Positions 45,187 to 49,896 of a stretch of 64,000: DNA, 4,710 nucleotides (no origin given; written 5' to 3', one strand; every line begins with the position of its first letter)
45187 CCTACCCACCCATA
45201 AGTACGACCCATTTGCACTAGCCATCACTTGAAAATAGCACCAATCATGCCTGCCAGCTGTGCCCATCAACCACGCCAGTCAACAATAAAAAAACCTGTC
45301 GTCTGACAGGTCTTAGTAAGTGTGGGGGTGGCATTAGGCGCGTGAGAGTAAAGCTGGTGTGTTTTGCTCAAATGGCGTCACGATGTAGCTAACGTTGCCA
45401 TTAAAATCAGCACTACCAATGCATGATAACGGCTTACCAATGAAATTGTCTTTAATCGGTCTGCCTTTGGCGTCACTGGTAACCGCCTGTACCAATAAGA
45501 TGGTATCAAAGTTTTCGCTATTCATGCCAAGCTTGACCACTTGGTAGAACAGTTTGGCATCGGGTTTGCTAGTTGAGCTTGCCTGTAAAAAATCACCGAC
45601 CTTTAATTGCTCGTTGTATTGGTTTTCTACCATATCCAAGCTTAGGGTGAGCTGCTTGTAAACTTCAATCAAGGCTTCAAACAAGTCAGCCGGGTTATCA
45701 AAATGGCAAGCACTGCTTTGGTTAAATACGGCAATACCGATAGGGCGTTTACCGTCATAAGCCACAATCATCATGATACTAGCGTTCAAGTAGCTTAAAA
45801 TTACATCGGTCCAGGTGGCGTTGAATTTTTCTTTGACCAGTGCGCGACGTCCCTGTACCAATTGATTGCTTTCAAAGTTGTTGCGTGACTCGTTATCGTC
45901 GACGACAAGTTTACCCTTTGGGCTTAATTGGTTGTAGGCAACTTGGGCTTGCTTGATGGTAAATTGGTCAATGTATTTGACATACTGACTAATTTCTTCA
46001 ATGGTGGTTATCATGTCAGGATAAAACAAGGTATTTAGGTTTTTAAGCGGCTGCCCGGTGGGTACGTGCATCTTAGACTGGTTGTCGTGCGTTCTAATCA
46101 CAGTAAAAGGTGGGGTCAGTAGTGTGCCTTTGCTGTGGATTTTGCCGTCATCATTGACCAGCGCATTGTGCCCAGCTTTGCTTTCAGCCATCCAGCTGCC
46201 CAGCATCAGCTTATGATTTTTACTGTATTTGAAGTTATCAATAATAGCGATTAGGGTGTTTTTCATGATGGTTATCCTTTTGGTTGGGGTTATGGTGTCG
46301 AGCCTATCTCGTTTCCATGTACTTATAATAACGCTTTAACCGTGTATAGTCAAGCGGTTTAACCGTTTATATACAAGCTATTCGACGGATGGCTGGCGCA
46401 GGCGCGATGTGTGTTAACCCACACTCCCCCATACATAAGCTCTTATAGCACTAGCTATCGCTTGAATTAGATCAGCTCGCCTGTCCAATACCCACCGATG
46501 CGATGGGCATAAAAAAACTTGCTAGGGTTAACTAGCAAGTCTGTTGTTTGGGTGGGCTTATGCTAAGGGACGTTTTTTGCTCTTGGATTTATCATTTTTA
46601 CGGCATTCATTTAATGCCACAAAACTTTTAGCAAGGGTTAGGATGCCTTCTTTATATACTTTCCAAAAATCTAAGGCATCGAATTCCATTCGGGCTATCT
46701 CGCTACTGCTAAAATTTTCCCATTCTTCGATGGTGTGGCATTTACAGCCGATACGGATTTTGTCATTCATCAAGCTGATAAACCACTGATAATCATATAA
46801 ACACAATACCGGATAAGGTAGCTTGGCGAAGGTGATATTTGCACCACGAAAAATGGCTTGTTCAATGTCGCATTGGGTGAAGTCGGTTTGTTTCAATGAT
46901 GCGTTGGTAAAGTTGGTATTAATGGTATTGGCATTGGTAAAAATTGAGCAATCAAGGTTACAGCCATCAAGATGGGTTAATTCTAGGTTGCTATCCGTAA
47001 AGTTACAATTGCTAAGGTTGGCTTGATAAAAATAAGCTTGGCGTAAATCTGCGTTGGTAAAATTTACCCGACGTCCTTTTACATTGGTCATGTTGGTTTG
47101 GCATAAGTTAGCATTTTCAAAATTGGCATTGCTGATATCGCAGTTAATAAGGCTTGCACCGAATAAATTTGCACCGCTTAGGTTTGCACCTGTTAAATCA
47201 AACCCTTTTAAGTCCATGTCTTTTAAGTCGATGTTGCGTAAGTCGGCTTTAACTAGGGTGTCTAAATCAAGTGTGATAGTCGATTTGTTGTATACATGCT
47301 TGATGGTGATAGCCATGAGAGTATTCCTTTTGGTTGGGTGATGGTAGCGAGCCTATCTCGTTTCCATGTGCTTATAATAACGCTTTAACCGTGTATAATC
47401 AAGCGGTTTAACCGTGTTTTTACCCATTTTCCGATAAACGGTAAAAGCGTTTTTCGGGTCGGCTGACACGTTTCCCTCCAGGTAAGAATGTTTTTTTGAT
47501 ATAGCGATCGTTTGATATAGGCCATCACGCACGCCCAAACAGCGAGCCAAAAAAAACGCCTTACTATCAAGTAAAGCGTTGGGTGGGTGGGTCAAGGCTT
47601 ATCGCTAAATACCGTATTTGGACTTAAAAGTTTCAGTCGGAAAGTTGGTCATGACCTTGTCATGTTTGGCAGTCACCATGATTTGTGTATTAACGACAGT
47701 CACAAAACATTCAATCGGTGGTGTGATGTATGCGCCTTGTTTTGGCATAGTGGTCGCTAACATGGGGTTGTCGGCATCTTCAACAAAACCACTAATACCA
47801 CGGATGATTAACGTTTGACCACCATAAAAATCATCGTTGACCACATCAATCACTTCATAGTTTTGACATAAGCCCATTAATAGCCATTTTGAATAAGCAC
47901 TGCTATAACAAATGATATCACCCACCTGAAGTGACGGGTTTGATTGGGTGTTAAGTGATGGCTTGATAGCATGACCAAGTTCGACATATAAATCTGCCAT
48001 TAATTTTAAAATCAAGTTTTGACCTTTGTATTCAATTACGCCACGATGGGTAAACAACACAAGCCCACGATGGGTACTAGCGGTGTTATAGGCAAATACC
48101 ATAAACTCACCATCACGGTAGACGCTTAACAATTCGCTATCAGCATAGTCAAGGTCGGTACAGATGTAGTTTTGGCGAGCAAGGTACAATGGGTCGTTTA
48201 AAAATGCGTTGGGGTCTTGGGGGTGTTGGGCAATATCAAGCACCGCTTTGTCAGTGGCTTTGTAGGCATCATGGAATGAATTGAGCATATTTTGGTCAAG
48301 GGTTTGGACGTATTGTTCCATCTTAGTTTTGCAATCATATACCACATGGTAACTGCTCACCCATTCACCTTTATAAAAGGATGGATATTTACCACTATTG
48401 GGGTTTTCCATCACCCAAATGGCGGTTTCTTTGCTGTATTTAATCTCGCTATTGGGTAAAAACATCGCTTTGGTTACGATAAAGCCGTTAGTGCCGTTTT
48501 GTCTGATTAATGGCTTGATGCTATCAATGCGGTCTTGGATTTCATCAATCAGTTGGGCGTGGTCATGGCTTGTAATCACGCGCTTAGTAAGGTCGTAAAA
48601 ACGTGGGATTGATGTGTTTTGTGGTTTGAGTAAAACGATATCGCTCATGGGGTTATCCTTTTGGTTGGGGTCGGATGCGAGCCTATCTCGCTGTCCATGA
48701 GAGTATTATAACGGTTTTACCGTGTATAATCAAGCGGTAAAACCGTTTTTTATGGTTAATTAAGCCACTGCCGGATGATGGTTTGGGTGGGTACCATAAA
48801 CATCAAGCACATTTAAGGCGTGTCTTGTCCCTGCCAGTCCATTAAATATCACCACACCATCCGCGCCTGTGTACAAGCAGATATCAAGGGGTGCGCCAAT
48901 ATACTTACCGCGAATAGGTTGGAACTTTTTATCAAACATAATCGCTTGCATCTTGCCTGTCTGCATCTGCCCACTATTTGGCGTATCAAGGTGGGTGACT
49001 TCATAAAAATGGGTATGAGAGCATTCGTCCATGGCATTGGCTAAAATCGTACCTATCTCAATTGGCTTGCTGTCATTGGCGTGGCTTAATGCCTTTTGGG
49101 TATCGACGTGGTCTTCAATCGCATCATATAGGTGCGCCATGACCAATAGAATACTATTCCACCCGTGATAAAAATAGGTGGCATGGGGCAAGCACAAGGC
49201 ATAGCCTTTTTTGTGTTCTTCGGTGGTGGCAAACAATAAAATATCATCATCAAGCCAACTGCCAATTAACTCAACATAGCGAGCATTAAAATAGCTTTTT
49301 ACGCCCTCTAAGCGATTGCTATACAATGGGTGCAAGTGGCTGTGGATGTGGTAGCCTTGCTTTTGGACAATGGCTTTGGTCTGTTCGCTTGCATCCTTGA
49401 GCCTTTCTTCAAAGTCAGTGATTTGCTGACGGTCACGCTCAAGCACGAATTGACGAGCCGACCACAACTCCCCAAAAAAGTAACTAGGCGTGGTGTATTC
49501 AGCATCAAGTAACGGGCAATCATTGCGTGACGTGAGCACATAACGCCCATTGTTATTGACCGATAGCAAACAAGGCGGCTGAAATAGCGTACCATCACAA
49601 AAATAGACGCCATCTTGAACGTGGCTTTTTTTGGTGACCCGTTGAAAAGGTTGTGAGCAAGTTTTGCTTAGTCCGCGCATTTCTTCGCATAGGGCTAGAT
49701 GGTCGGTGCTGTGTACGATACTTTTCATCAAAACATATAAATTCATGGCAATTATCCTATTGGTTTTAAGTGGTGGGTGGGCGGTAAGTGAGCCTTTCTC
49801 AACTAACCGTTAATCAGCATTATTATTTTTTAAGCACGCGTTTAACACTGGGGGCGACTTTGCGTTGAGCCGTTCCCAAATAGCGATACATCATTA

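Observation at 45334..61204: Six divergent paralogs of an uncharacterised protein family of about 330 aa, each with its own module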

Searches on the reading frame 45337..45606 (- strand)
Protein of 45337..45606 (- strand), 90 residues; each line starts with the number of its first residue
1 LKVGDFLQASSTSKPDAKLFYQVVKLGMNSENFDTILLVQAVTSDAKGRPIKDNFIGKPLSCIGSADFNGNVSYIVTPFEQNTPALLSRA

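Call 64: search_protein_families(library=pfam, proteins=[window:45337-45606:-], max_evalue=1)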
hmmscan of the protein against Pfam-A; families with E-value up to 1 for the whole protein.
window:45337-45606:- (90 aa): 0 families

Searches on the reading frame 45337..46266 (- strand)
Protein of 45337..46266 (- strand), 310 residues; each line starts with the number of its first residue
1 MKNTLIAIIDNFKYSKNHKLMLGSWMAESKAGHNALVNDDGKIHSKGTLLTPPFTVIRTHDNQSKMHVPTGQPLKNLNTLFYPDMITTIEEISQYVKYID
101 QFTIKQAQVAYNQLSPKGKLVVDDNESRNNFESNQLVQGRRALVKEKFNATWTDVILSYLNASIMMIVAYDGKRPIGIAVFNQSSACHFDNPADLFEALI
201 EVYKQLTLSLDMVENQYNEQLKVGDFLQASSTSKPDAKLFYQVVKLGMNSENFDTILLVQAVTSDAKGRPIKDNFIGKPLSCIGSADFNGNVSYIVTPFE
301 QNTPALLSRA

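Call 4: search_protein_families(library=pfam, proteins=[window:45337-46266:-], max_evalue=1)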
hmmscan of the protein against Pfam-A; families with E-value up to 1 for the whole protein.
window:45337-46266:- (310 aa): 0 families

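Call 11: search_solved_structures(query=A1, max_evalue=10)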
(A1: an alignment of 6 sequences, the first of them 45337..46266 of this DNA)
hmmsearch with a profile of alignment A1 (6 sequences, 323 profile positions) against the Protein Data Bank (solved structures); distinct sequences matched with E-value up to 10: 3.
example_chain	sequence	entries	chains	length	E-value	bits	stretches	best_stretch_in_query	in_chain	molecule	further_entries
5h79_D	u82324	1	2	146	0.058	15.8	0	235-266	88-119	Immunoglobulin G-binding protein A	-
3hgf_A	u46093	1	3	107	0.3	13.4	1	22-114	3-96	Rhoptry protein fragment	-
9k8e_A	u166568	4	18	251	0.35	13.2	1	89-163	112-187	Cage-t32-Zn1-HEHE-35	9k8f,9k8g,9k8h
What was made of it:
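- On UvrD/PcrA Tudor domain (RNA-polymerase-binding): No sequence signal (call 11).
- Closest known: UvrD/PcrA C-terminal Tudor domain and other SH3-like barrels. Different: There is no sequence relationship (call 11) and no whole-chain match.
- Tried and rejected: A PDB sequence profile search (call 11).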

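Call 12: search_protein_families(library=ncbifam, proteins=[window:45337-46266:-], max_evalue=1)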
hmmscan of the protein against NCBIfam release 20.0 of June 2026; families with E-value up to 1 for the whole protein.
window:45337-46266:- (310 aa): 0 families

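Call 13: search_protein_families(library=phrogs, proteins=[window:45337-46266:-], max_evalue=1)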
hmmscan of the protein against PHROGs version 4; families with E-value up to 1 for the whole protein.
window:45337-46266:- (310 aa): 1 family
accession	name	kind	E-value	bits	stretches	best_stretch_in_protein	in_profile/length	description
phrog_38602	-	unknown function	0.032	14.5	1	176-213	63-100/246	-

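Call 14: find_homologous_proteins(query=A1, max_evalue=0.001)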
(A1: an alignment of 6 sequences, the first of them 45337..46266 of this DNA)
Query A1 (6 sequences) (310 aa, profile of the alignment): 2 proteins with E <= 0.001 among 3716 candidates.
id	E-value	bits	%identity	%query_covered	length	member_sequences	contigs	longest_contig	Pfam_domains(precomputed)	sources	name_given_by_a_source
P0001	1.3e-114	401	99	100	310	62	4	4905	-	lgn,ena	-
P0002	6.9e-104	366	17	45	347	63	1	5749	-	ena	-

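Call 22: search_protein_families(library=padloc, proteins=[window:45337-46266:-], max_evalue=1)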
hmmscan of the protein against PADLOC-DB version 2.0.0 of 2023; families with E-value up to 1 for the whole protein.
window:45337-46266:- (310 aa): 0 families

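Call 23: predict_structure(alignment_id=A1)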
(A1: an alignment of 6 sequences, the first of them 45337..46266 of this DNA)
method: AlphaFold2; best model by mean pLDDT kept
length: 310 residues; sequences in the alignment: 6
mean_pLDDT: 77.9   pTM: 0.65
mean pLDDT of the five models: 77.9, 72.8, 72.7, 71.5, 69.6
residues with pLDDT >= 90: 50; 70-90: 182; 50-70: 57; < 50: 21
segments of 3 or more residues with pLDDT < 50: 215-218, 232-235, 250-252, 288-290, 299-303
pLDDT, mean of each block of 10 residues (from residue 1): 72 86 88 74 82 81 76 64 70 83 90 88 71 77 93 90 89 89 84 88 85 54 82 59 75 68 86 86 63 59 62
secondary structure, 60 per line:
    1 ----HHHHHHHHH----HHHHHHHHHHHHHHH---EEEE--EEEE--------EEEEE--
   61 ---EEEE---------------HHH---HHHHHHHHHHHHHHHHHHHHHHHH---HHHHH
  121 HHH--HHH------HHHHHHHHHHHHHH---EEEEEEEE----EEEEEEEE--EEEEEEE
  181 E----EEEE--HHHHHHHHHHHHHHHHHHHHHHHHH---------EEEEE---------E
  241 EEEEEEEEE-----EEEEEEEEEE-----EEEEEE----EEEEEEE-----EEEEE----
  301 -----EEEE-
elements in order: H5-13 H18-32 E36-39 E42-45 E54-58 E64-67 H89-112 H116-123 H135-148 E152-159 E164-171 E174-181 E186-189 H192-216 E226-230 E240-249 E255-264 E270-275 E280-286 E292-296 E306-309

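Call 24: search_protein_representatives(alignment_id=A1)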
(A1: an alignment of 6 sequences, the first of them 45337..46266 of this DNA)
Query: 6 sequences, 323 profile positions. Proteins with E-value up to 0.001 (for the whole library): 6; up to 1e-10: 6; up to 1e-30: 2. The best 6 are listed.
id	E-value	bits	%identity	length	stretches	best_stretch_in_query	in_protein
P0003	6.3e-124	429.7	-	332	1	1-323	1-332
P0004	1.0e-109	383.0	-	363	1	1-298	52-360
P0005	5.3e-22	94.8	-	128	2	71-159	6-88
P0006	1.3e-19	87.0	-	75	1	94-168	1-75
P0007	6.2e-14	68.3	-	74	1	259-322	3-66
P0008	8.4e-12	61.3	-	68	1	263-323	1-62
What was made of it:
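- Closest known: phrog_37844 / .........-barrel proteins. Different: They carry about 220 extra N-terminal residues with no detectable relatives (call 24).
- Tried and rejected: A word-indexed search of 5.8 billion clusters (call 14) and the exhaustive HMMER scan of 1.84 billion representatives (call 24).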

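Call 50: fold_search(model_id=the predicted structure, library=viral)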
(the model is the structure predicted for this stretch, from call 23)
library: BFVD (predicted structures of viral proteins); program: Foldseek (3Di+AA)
matches with E <= 10: 858; with E <= 0.001: 1
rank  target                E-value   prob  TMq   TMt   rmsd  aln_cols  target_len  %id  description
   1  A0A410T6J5            1.1e-04  1.00  0.25  0.38   8.6       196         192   13  (no name in the UniProt tables at hand)
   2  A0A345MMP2            1.5e-03  0.99  0.24  0.34   8.2       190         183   13  (no name in the UniProt tables at hand)
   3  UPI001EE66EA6         3.3e-02  0.30  0.12  0.14  17.2       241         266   10  (no name look-up for this kind of identifier)
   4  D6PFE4                3.5e-02  0.35  0.16  0.17  17.1       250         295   10  (no name in the UniProt tables at hand)
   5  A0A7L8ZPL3            4.6e-02  0.51  0.15  0.19  13.3       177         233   10  Uncharacterized protein [Erwinia phage pEa_SNUABM_47]
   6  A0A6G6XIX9            5.1e-02  0.99  0.20  0.46   6.0       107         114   18  (no name in the UniProt tables at hand)
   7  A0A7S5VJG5            5.1e-02  0.35  0.15  0.23  14.9       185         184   10  (no name in the UniProt tables at hand)
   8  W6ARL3                5.3e-02  0.23  0.13  0.20  14.6       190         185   11  Uncharacterized protein [Erwinia phage Ea35-70]
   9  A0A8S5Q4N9            6.3e-02  0.41  0.12  0.20  15.3       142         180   12  Uncharacterized protein [Myoviridae sp. ctSBU9]
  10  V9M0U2                6.3e-02  0.11  0.12  0.12  19.1       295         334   11  Uncharacterized protein [Vibrio phage VP4B]
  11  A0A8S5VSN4            6.6e-02  0.23  0.15  0.19  16.0       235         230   11  (no name in the UniProt tables at hand)
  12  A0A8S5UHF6            6.6e-02  0.11  0.12  0.12  24.7       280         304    9  Uncharacterized protein [Siphoviridae sp. ct0eR1]
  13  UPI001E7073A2         6.9e-02  0.13  0.09  0.11  20.3       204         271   11  (no name look-up for this kind of identifier)
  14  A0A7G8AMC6            7.7e-02  0.15  0.15  0.17  23.3       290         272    8  (no name in the UniProt tables at hand)
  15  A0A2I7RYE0            7.7e-02  0.14  0.14  0.09  14.2       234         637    8  (no name in the UniProt tables at hand)
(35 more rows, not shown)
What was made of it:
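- On phrog_37844 / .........-barrel family: BFVD structural hits to phage proteins of about 190 aa are weak (TM 0.25-0.38; call 50).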

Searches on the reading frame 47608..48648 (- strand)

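Call 4: search_protein_families(library=pfam, proteins=[window:47608-48648:-], max_evalue=1)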
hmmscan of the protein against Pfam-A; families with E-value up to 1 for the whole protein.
window:47608-48648:- (347 aa): 1 family
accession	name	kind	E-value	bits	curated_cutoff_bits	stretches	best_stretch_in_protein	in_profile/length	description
PF07393.17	Sec10_HB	-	0.21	10.5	26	1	105-133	26-54/637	Exocyst complex component Sec10-like, alpha-helical bundle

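Call 12: search_protein_families(library=ncbifam, proteins=[window:47608-48648:-], max_evalue=1)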
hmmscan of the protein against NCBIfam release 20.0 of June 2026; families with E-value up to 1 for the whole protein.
window:47608-48648:- (347 aa): 0 families

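Call 13: search_protein_families(library=phrogs, proteins=[window:47608-48648:-], max_evalue=1)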
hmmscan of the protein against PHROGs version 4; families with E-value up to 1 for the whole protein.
window:47608-48648:- (347 aa): 2 families
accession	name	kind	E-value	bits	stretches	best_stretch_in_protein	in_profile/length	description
phrog_23258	-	unknown function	0.11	13.3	0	228-289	12-70/153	-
phrog_13029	-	unknown function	0.2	12.8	1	34-84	7-55/149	-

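Call 22: search_protein_families(library=padloc, proteins=[window:47608-48648:-], max_evalue=1)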
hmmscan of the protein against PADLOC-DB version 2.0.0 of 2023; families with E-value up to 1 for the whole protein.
window:47608-48648:- (347 aa): 0 families

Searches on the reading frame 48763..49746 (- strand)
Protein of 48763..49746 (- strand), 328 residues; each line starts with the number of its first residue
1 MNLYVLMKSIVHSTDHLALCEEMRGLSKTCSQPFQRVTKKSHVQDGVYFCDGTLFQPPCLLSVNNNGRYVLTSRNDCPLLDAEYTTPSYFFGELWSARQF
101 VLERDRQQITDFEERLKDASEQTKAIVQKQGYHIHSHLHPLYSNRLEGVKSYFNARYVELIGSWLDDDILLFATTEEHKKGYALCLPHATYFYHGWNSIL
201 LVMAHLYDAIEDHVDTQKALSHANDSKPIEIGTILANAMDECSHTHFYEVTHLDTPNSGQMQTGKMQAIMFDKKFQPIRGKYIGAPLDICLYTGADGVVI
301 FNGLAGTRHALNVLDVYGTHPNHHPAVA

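Call 4: search_protein_families(library=pfam, proteins=[window:48763-49746:-], max_evalue=1)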
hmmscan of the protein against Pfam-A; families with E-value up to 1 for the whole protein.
window:48763-49746:- (328 aa): 1 family
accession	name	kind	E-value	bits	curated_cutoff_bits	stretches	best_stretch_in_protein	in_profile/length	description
PF04339.18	FemAB_like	-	0.0062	16.2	27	1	81-193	166-275/369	Peptidogalycan biosysnthesis/recognition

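Call 12: search_protein_families(library=ncbifam, proteins=[window:48763-49746:-], max_evalue=1)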
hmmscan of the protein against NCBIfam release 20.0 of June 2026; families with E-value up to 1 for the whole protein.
window:48763-49746:- (328 aa): 2 families
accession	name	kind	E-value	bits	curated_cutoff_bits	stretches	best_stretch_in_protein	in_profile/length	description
NF003984.0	PRK05471.1-3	equivalog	0.0022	17.3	423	1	85-176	105-193/265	CDP-diacylglycerol diphosphatase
NF003987.0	PRK05471.1-6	equivalog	0.087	12.3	430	1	76-176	86-182/251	CDP-diacylglycerol diphosphatase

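Call 13: search_protein_families(library=phrogs, proteins=[window:48763-49746:-], max_evalue=1)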
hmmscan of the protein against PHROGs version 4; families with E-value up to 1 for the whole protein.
window:48763-49746:- (328 aa): 2 families
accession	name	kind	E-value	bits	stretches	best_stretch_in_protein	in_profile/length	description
phrog_32512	-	unknown function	0.057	13.5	1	58-161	115-230/409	-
phrog_18766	-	unknown function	0.18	12.9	1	224-249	3-28/65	-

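Call 22: search_protein_families(library=padloc, proteins=[window:48763-49746:-], max_evalue=1)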
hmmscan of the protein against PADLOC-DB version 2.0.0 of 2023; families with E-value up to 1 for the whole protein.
window:48763-49746:- (328 aa): 0 families
